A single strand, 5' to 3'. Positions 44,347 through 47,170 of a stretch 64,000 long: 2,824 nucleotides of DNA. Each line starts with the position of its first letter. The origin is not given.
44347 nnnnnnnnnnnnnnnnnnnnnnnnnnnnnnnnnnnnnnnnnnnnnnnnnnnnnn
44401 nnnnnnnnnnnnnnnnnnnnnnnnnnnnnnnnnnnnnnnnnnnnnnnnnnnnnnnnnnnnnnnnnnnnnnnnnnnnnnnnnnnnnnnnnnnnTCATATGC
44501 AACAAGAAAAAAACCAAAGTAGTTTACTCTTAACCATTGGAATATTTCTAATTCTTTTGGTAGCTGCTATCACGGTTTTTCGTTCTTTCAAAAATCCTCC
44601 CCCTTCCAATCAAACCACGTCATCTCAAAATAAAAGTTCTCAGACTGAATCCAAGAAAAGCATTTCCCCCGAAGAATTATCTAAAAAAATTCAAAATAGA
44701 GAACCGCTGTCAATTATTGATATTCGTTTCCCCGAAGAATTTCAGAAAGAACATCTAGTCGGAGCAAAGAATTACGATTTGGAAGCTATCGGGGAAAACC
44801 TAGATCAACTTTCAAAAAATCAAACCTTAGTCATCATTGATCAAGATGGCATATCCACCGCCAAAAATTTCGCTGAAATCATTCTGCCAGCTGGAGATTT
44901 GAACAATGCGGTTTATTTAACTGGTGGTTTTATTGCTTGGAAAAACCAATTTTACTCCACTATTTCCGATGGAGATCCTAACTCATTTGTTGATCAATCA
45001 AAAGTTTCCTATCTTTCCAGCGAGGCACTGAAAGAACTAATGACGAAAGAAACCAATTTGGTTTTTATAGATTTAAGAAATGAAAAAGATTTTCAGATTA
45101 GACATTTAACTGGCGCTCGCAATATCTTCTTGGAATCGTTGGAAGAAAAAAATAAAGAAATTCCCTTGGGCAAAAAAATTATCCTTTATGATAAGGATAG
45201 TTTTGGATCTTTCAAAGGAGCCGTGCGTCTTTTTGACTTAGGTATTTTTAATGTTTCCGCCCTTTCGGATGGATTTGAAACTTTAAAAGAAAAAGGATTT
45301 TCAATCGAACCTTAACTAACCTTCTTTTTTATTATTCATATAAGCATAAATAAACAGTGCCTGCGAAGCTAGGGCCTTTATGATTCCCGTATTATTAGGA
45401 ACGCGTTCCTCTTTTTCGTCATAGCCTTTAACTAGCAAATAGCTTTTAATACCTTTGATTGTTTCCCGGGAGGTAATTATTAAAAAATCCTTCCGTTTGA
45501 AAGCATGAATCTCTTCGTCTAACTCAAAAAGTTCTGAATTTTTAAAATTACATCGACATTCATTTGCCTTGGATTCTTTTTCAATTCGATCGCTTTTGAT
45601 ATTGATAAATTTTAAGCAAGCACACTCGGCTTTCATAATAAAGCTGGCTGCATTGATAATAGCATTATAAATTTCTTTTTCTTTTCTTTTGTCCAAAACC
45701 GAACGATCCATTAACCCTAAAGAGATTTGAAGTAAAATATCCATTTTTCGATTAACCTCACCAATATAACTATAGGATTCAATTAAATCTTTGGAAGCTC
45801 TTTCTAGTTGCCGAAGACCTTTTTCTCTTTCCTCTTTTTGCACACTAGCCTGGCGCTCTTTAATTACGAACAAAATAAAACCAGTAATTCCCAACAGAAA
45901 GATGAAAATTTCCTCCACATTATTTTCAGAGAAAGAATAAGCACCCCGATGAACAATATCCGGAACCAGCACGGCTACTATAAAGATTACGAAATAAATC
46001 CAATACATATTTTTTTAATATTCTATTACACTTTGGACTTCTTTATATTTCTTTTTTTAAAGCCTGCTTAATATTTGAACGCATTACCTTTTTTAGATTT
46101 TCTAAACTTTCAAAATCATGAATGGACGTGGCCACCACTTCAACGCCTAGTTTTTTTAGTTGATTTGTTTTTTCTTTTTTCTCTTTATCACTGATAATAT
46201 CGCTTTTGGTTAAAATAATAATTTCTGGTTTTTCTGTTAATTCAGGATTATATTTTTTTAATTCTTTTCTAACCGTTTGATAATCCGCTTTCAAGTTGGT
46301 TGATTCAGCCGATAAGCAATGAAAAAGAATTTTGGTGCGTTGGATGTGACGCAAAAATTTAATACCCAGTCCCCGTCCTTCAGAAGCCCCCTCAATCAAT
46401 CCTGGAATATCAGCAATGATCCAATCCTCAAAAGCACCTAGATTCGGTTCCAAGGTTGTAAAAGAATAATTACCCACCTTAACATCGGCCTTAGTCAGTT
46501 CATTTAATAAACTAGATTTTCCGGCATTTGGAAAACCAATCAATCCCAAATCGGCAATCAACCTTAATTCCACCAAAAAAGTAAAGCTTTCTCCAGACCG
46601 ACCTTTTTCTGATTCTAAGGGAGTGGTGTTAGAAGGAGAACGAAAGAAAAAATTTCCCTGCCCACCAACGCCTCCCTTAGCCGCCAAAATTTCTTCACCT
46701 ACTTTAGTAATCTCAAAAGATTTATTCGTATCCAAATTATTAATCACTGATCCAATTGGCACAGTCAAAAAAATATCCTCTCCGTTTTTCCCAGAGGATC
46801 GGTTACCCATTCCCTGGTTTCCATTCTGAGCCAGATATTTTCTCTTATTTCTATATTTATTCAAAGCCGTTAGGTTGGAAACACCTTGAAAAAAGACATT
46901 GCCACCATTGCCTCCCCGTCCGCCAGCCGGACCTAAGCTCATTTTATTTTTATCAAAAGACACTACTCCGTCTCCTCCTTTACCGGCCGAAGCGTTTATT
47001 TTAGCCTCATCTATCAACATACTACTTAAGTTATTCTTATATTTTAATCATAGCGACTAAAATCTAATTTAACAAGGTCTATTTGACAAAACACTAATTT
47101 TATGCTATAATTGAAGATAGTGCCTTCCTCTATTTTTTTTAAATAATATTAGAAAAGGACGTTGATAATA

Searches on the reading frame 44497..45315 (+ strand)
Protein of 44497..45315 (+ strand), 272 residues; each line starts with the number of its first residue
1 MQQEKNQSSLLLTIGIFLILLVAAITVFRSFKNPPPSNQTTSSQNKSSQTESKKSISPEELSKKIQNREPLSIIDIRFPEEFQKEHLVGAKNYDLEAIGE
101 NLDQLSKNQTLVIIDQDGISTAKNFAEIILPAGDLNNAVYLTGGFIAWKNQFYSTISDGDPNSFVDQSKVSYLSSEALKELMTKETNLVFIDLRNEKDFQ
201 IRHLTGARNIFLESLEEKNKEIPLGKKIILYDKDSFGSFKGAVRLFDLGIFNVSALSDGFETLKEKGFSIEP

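Call 12: search_protein_families(library=pfam, proteins=[window:44497-45315:+], max_evalue=1)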
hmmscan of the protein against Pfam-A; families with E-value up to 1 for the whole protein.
window:44497-45315:+ (272 aa): 4 families
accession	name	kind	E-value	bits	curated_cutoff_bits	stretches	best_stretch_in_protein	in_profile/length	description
PF00581.25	Rhodanese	-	7.1e-27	94.3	22.2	2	57-150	1-101/102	Rhodanese-like domain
PF23198.2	PDE8A_N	-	0.011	16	29.6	1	174-205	43-74/147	PDE8A-like, N-terminal domain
PF02558.23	ApbA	-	0.014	15.4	22.2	1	87-129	71-113/150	Ketopantoate reductase PanE/ApbA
PF21756.2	DacZ_T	-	0.077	13.6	27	0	103-150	31-79/106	Probable sensor domain DacZ_T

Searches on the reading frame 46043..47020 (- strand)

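Call 12: search_protein_families(library=pfam, proteins=[window:46043-47020:-], max_evalue=1)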
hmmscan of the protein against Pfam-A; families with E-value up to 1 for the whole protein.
window:46043-47020:- (325 aa): 7 families
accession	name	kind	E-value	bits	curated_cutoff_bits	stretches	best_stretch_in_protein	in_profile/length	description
PF01018.28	GTP1_OBG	-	2.3e-42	144.7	27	1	3-154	1-155/155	GTP1/OBG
PF01926.29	MMR_HSR1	-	5.1e-25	88.2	21.9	1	158-272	2-113/113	50S ribosome-binding GTPase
PF02421.24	FeoB_N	-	3.6e-14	53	27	1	159-311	4-154/156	Ferrous iron transport protein B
PF03193.22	RsgA_GTPase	-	3.8e-09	37.1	30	2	265-317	55-108/174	RsgA GTPase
PF00350.29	Dynamin_N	-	0.001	19.5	27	1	160-183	3-26/168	Dynamin family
PF02492.25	cobW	-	0.11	12.6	20.7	0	252-289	133-170/180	CobW/HypB/UreG, nucleotide-binding domain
PF20179.3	MSS51_C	-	0.15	12.2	27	1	226-318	68-158/185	MSS51 C-terminal domain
